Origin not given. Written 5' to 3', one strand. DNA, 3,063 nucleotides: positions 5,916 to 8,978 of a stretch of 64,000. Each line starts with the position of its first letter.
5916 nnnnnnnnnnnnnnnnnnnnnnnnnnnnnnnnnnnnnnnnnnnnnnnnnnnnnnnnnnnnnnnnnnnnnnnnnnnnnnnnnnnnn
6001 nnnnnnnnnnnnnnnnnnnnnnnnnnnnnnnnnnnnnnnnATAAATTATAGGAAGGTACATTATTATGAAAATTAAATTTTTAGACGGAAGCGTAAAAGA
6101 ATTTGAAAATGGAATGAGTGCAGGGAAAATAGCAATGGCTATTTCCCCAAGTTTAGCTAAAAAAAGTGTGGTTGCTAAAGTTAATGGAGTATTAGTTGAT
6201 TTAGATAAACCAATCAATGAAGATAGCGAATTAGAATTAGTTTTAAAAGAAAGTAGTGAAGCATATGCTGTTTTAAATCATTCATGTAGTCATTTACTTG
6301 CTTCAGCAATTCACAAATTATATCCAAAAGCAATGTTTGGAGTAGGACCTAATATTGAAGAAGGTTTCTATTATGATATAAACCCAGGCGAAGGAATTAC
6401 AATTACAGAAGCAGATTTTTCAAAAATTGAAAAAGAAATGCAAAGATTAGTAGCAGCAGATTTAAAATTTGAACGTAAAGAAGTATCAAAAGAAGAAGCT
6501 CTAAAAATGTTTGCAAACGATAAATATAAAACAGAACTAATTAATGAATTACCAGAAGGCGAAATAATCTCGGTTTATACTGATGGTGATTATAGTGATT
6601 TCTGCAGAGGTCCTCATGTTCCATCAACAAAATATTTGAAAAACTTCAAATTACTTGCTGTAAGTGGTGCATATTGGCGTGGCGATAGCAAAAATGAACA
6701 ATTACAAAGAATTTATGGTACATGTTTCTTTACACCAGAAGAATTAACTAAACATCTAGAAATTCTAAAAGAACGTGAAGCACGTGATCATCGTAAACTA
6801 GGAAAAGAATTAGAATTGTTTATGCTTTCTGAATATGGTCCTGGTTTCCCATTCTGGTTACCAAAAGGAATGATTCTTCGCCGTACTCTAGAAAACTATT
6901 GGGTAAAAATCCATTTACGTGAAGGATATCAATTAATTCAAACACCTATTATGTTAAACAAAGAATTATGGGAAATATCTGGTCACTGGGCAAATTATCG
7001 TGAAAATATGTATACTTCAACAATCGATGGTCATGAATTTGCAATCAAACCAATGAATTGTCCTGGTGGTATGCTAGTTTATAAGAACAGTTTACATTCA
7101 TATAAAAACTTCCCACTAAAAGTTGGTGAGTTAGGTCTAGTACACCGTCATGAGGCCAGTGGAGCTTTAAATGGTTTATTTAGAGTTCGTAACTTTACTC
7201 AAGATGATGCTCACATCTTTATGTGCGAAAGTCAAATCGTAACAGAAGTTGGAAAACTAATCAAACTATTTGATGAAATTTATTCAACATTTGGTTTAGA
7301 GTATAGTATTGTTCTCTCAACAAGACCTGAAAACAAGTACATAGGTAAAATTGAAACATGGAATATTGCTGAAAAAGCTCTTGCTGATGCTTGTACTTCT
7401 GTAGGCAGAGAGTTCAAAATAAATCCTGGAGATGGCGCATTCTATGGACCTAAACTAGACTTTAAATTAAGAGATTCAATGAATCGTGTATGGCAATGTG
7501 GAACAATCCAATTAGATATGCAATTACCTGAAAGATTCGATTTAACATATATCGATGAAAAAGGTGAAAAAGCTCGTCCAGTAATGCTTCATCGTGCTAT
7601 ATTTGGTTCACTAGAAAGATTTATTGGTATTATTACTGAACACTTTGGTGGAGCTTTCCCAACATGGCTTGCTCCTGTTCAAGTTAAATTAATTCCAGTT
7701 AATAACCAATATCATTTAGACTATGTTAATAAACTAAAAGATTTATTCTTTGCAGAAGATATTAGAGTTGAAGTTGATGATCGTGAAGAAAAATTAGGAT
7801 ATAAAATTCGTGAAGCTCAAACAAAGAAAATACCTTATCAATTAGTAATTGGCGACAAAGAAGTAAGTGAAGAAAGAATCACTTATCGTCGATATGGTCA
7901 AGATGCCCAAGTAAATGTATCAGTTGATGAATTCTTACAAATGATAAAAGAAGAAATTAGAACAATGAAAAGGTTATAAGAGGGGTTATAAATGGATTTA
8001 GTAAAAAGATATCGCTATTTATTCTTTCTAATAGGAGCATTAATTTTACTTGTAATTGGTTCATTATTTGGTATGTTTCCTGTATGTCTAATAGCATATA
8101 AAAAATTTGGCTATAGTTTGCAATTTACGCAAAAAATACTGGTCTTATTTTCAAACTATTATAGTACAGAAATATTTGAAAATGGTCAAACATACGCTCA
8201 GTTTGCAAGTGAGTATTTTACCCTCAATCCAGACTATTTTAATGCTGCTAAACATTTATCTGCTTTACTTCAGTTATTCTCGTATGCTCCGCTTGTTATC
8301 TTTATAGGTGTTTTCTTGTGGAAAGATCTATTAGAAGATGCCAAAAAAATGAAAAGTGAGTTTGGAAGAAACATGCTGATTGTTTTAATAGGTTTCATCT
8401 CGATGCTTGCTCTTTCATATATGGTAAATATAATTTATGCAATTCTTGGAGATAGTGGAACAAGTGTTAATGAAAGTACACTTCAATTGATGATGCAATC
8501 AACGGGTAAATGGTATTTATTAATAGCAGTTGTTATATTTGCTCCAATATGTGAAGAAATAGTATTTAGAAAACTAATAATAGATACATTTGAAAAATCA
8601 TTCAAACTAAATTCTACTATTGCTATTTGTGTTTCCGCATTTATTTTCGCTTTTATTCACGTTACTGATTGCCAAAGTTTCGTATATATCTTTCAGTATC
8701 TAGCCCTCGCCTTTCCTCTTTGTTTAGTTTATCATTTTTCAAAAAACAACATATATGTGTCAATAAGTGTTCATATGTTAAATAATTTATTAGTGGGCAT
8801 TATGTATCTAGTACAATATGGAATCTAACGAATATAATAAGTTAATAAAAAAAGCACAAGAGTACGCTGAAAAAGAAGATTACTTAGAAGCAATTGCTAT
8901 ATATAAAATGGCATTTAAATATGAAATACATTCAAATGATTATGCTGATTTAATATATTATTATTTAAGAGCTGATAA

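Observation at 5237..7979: T-box leader controls a NUDIX hydrolase gene placed ahead of thrS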

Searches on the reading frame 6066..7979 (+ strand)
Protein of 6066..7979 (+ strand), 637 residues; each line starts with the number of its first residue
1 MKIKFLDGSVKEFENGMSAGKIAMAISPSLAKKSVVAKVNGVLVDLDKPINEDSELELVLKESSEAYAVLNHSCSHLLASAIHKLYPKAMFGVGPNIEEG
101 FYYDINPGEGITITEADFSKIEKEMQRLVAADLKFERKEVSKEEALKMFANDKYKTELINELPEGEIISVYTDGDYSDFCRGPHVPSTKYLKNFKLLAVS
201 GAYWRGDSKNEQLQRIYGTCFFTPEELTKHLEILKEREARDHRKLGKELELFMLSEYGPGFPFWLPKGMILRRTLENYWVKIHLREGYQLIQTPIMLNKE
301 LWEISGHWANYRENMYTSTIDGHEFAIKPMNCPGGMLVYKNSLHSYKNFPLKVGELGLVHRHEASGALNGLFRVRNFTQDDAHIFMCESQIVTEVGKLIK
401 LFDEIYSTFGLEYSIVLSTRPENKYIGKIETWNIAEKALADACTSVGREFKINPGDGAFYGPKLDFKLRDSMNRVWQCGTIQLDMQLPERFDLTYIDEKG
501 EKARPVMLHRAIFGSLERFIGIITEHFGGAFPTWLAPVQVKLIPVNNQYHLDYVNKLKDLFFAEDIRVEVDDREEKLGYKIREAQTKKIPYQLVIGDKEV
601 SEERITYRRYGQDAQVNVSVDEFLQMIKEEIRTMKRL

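Call 6: search_protein_families(library=pfam, proteins=[window:6066-7979:+], max_evalue=0.01)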
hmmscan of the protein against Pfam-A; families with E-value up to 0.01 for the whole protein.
window:6066-7979:+ (637 aa): 4 families
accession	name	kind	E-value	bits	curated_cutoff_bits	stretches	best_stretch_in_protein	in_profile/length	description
PF00587.30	tRNA-synt_2b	-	2.3e-48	165.1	29.3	1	319-527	4-179/179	tRNA synthetase class II core domain (G, H, P, S and T)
PF03129.25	HGTP_anticodon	-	1.4e-22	80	21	1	539-629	1-93/94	Anticodon binding domain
PF07973.19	tRNA_SAD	-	1.4e-15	57.4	24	1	168-217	1-44/44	Threonyl and Alanyl tRNA synthetase second additional domain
PF02824.27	TGS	-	4.7e-11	43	22.2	1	3-59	3-59/60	TGS domain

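Call 7: search_protein_families(library=ncbifam, proteins=[window:6066-7979:+], max_evalue=0.01)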
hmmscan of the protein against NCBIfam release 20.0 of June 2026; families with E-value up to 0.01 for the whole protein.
window:6066-7979:+ (637 aa): 17 families
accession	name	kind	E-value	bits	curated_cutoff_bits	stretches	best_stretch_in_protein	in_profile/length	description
TIGR00418.1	thrS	equivalog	5.9e-216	718.7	383.65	1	72-630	2-564/565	threonine--tRNA ligase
NF003068.0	PRK03991.1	equivalog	1e-69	235.5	484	1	238-634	195-595/613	threonine--tRNA ligase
NF006625.0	PRK09194.1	equivalog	2.4e-25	89.5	558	2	482-627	410-558/559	proline--tRNA ligase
TIGR00408.1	proS_fam_I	equivalog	5.7e-22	78.3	437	2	474-635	217-385/475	proline--tRNA ligase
NF008979.1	PRK12325.1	exception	3.2e-19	69.1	550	2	253-416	31-195/437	proline--tRNA ligase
TIGR00409.1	proS_fam_II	equivalog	4e-19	68.9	306.7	2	526-628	462-566/568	proline--tRNA ligase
NF011500.0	PRK14938.1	equivalog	5.4e-19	68.4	362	1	530-632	267-370/387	Ser-tRNA(Thr) hydrolase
TIGR00442.1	hisS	equivalog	4.4e-16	58.9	286.75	2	260-428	5-170/406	histidine--tRNA ligase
NF003211.1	PRK04173.1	equivalog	4.9e-15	55.3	312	2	266-322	32-90/454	glycine--tRNA ligase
TIGR00389.1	glyS_dimeric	equivalog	1.6e-14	53.4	243.3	2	531-630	465-564/565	glycine--tRNA ligase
TIGR00414.1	serS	equivalog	1.2e-09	37.7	301.65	1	229-416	141-321/418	serine--tRNA ligase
NF009085.0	PRK12420.1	equivalog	6.3e-08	32.4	540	1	539-624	340-423/426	histidine--tRNA ligase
NF040865.1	a_tRNA_ed_AlaXM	equivalog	2.3e-07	30.8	300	1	71-199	97-219/234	alanyl-tRNA editing protein AlaXM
TIGR00344.1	alaS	equivalog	1.4e-06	26.9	457.05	1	50-201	535-680/847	alanine--tRNA ligase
NF002436.0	PRK01584.1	equivalog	8.3e-06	24.6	529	1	71-196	456-575/595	alanine--tRNA ligase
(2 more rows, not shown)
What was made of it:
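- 6066..7979 (+): thrS, threonine--tRNA ligase (637 aa). TIGR00418 at 718.7 bits against a cut-off of 383.65, with TGS, tRNA_SAD, class II core and anticodon-binding domains (calls 6, 7).
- On T-box leader (Rfam RF00230): The downstream gene is thrS (call 7).
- On Threonine--tRNA ligase (TIGR00418): 718.7 bits against 383.65 (call 7); four Pfam domains (call 6).
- Checked: thrS: 6066-7979 matches TIGR00418 at 718.7 bits against a cut-off of 383.65 (call 7).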

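Call 15: find_homologous_proteins(query=window:6066-7976:+, max_evalue=1e-100)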
Query window:6066-7976:+ (637 aa): 8000 proteins with E <= 1e-100 among 8000 candidates; the best 120 are listed.
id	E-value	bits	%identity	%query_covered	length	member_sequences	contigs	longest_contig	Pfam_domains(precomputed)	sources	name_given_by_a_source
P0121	0.0e+0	1346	91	100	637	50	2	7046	PF03129.26,PF02824.28,PF00587.31,PF07973.20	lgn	-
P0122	0.0e+0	1232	82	100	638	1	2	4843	PF03129.26,PF02824.28,PF00587.31,PF07973.20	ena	-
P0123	0.0e+0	1231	82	100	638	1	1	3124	PF03129.26,PF02824.28,PF00587.31,PF07973.20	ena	-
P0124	0.0e+0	1230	82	100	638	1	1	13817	PF03129.26,PF02824.28,PF00587.31,PF07973.20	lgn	-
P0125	0.0e+0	1229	82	100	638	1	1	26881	PF03129.26,PF02824.28,PF00587.31,PF07973.20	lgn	-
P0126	0.0e+0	1224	82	100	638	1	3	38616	PF03129.26,PF02824.28,PF00587.31,PF07973.20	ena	-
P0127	0.0e+0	1220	81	100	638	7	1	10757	PF03129.26,PF02824.28,PF00587.31,PF07973.20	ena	-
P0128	0.0e+0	1220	82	100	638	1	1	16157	PF03129.26,PF02824.28,PF00587.31,PF07973.20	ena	-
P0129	0.0e+0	1219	80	100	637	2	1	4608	PF03129.26,PF02824.28,PF00587.31,PF07973.20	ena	-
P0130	0.0e+0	1215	81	100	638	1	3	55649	PF03129.26,PF02824.28,PF00587.31,PF07973.20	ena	-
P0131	0.0e+0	1215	80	100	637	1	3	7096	PF03129.26,PF02824.28,PF00587.31,PF07973.20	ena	-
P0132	0.0e+0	1215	80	100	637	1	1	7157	PF03129.26,PF02824.28,PF00587.31,PF07973.20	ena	-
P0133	0.0e+0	1212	80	100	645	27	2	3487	PF03129.26,PF02824.28,PF00587.31,PF07973.20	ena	-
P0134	0.0e+0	1208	80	100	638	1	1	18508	PF03129.26,PF02824.28,PF00587.31,PF07973.20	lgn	-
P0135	0.0e+0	1192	79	100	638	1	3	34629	PF03129.26,PF02824.28,PF00587.31,PF07973.20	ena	-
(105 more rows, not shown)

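Call 17: find_encoding_contigs(protein=P0121, flank=3500, max_places=2)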
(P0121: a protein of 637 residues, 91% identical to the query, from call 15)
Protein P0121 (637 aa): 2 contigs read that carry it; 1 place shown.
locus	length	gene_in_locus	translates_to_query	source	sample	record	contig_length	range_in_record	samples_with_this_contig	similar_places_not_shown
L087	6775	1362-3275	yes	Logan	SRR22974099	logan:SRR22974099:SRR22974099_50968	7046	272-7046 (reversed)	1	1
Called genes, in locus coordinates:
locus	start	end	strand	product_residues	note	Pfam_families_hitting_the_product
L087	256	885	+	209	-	-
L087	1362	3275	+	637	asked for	PF02824:TGS, PF07973:tRNA_SAD, PF00587:tRNA-synt_2b, PF03129:HGTP_anticodon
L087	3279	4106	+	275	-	PF02517:Rce1-like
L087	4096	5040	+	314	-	PF07719:TPR_2 (faint), PF12895:ANAPC3 (faint), PF13174:TPR_6 (faint), PF13176:TPR_7 (faint), PF13181:TPR_8 (faint), PF13371:TPR_9 (faint), PF14559:TPR_19 (weak), PF00515:TPR_1 (weak), +9 more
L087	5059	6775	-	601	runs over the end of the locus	PF03717:PBP_dimer, PF00905:Transpeptidase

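Call 18: find_encoding_contigs(protein=P0126, flank=3500, max_places=1)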
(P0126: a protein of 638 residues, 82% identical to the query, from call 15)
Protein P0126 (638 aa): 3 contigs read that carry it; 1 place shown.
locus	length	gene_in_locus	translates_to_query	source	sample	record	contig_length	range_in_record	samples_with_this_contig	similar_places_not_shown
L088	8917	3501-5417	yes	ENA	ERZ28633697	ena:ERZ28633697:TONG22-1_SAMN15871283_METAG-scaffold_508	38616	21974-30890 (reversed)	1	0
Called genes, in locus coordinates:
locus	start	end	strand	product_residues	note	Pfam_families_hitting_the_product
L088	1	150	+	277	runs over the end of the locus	PF01149:Fapy_DNA_glyco, PF06831:H2TH, PF06827:zf-FPG_IleRS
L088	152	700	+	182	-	PF01121:CoaE, PF13238:AAA_18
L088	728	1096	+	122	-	-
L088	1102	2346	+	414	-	PF25888:WHD_DnaB, PF07261:DnaB_2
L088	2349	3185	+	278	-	PF07319:DnaI_N (weak), PF01695:IstB_IS21 (weak)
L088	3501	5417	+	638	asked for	PF02824:TGS, PF07973:tRNA_SAD, PF00587:tRNA-synt_2b, PF03129:HGTP_anticodon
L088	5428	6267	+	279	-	PF02517:Rce1-like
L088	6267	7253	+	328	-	PF13174:TPR_6 (faint), PF13181:TPR_8 (faint), PF13374:TPR_10 (faint), PF25064:ARM_TT21_5th (faint), PF13424:TPR_12 (weak), PF00515:TPR_1 (weak), PF07719:TPR_2 (weak), PF00515:TPR_1 (weak), +8 more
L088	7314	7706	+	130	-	-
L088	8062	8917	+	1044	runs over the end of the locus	PF00133:tRNA-synt_1, PF01406:tRNA-synt_1e (faint), PF09334:tRNA-synt_1g, PF08264:Anticodon_1, PF19302:DUF5915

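Call 19: find_encoding_contigs(protein=P0130, flank=3500, max_places=1)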
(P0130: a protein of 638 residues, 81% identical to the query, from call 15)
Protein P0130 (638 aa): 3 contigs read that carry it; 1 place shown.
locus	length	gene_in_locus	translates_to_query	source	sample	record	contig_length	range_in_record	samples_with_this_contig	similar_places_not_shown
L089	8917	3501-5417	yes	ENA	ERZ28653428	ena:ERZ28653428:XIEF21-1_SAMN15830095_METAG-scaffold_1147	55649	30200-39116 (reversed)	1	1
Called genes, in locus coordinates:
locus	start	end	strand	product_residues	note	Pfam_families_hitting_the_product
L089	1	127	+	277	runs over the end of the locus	PF01149:Fapy_DNA_glyco, PF06831:H2TH, PF06827:zf-FPG_IleRS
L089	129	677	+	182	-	PF01121:CoaE, PF13238:AAA_18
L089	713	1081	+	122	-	-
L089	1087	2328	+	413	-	PF25888:WHD_DnaB, PF07261:DnaB_2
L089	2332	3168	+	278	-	PF07319:DnaI_N, PF01695:IstB_IS21, PF00308:Bac_DnaA (faint)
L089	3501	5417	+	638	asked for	PF02824:TGS, PF07973:tRNA_SAD, PF00587:tRNA-synt_2b, PF03129:HGTP_anticodon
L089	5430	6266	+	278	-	PF02517:Rce1-like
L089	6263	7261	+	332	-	PF07719:TPR_2 (faint), PF13174:TPR_6 (faint), PF13181:TPR_8 (faint), PF13374:TPR_10 (faint), PF00515:TPR_1 (faint), PF13176:TPR_7 (faint), PF13428:TPR_14 (faint), PF13424:TPR_12 (weak), +4 more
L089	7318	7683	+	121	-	-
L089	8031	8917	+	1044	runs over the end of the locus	PF00133:tRNA-synt_1, PF01406:tRNA-synt_1e (faint), PF09334:tRNA-synt_1g, PF08264:Anticodon_1, PF19302:DUF5915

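Call 20: find_encoding_contigs(protein=P0135, flank=3500, max_places=1)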
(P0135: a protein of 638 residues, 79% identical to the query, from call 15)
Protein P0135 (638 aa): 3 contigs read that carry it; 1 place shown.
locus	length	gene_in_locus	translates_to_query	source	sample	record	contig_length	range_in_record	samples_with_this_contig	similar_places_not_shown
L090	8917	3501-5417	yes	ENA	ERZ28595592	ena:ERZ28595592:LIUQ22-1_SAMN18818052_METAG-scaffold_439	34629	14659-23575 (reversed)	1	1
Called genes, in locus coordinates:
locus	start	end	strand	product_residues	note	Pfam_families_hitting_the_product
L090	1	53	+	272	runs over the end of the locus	PF01149:Fapy_DNA_glyco, PF06831:H2TH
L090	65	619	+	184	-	PF01121:CoaE, PF13238:AAA_18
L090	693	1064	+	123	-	-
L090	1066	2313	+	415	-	PF25888:WHD_DnaB, PF07261:DnaB_2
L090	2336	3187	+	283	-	PF07319:DnaI_N (faint), PF01695:IstB_IS21 (weak)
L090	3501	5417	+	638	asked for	PF02824:TGS, PF07973:tRNA_SAD, PF00587:tRNA-synt_2b, PF03129:HGTP_anticodon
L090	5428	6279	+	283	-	PF02517:Rce1-like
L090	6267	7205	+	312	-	PF07719:TPR_2 (faint), PF13181:TPR_8 (faint), PF13428:TPR_14 (faint), PF20308:TPR-S (faint), PF21033:RMD1-3 (faint), PF13176:TPR_7 (faint), PF13424:TPR_12 (weak), PF00515:TPR_1 (weak), +4 more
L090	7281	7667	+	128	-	-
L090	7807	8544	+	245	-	-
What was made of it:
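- The gene is absent at this site in four sister lineages (calls 17-20).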

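Call 48: find_related_loci(query=window:6066-7976:+, collection=metagenome_contigs, flank=2500)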
Query window:6066-7976:+ (637 aa) in metagenome_contigs; peptide patterns used: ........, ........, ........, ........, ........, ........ (x = any residue, [..] = any of these).
600 stretches matched a pattern (row limit reached: there are more); 599 encode a relative of the query (tblastn E <= 1e-3); the best 80 are kept; 80 distinct loci.
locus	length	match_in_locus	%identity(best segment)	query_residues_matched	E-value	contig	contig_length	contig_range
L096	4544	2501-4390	68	1-631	0e+0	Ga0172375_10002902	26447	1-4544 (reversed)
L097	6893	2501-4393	68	1-632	0e+0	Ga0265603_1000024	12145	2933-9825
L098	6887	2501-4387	68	1-630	0e+0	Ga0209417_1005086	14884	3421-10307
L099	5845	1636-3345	66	64-633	0e+0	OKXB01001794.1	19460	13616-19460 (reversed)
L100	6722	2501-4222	65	64-637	0e+0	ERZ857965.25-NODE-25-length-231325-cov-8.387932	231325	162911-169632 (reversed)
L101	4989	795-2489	65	70-635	0e+0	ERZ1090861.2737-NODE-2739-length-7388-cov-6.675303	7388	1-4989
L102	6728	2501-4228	63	48-635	0e+0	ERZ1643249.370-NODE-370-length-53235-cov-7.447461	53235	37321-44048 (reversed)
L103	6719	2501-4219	63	50-633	0e+0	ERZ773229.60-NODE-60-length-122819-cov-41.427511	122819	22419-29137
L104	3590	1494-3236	64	56-636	0e+0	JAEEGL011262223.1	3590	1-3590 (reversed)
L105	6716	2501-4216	63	64-635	0e+0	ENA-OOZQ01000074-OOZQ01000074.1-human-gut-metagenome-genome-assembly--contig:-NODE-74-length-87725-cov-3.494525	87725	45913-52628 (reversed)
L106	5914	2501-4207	61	64-635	0e+0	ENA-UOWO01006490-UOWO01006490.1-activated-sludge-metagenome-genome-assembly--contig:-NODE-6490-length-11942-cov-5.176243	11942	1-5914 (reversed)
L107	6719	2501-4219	61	58-631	0e+0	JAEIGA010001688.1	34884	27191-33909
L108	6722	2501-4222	62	56-631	0e+0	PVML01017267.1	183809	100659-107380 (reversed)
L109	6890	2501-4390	55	1-630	0e+0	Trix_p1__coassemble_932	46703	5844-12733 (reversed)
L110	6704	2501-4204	59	62-631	0e+0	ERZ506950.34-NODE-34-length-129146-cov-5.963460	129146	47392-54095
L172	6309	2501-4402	52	1-636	0e+0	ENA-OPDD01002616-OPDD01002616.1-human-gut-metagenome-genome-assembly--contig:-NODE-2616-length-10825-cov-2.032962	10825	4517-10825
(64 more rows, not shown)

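Call 52: search_protein_families(library=pfam, proteins=[L172:1147-1998:+, L172:2020-2499:+, L172:242-754:+, L087:256-885:+], max_evalue=0.001)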
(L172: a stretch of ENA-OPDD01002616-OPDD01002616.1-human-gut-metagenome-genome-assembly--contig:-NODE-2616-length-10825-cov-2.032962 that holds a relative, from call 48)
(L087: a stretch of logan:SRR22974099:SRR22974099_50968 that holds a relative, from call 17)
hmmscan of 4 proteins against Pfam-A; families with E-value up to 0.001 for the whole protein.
L172:1147-1998:+ (283 aa): 1 family
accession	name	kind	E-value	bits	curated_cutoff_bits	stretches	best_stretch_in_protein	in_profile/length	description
PF00248.27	Aldo_ket_red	-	8.3e-52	176.5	24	1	31-267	21-289/291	Aldo/keto reductase family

L172:2020-2499:+ (159 aa): 3 families
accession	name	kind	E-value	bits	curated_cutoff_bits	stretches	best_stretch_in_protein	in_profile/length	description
PF13279.12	4HBT_2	-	4.9e-18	66.2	25.5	1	18-129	4-112/122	Thioesterase-like superfamily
PF03061.28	4HBT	-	4.1e-10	40.3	20.6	1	23-104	1-75/79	Thioesterase superfamily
PF01643.23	Acyl-ACP_TE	-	0.00041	20.5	23.7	1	13-123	8-118/131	Acyl-ACP thioesterase N-terminal domain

L172:242-754:+ (170 aa): 1 family
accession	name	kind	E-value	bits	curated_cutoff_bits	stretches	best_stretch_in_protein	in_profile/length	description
PF02810.21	SEC-C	-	1e-10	41.7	20.4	1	150-168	1-19/19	SEC-C motif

L087:256-885:+ (209 aa): 0 families

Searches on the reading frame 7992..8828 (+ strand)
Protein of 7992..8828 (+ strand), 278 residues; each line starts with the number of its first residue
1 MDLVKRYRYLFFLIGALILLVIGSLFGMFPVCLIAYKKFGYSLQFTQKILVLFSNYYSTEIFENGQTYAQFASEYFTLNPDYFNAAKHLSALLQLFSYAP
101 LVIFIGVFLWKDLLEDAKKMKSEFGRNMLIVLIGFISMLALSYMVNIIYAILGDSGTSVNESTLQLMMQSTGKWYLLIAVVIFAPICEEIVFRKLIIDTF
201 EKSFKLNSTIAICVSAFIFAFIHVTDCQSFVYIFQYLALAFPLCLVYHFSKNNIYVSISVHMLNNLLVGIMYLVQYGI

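Call 6: search_protein_families(library=pfam, proteins=[window:7992-8828:+], max_evalue=0.01)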
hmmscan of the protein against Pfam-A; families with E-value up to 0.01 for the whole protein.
window:7992-8828:+ (278 aa): 1 family
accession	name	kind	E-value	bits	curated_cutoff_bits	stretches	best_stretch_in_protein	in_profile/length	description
PF02517.21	Rce1-like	-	1.3e-17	64.3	22.4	1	173-267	4-93/93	Type II CAAX prenyl endopeptidase Rce1-like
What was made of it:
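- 7992..8828 (+): Rce1-like CAAX protease-family membrane protein gene, 12 nt after thrS; probable ancestral passenger in the same unit. PF02517 at 64.3 bits (call 6).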
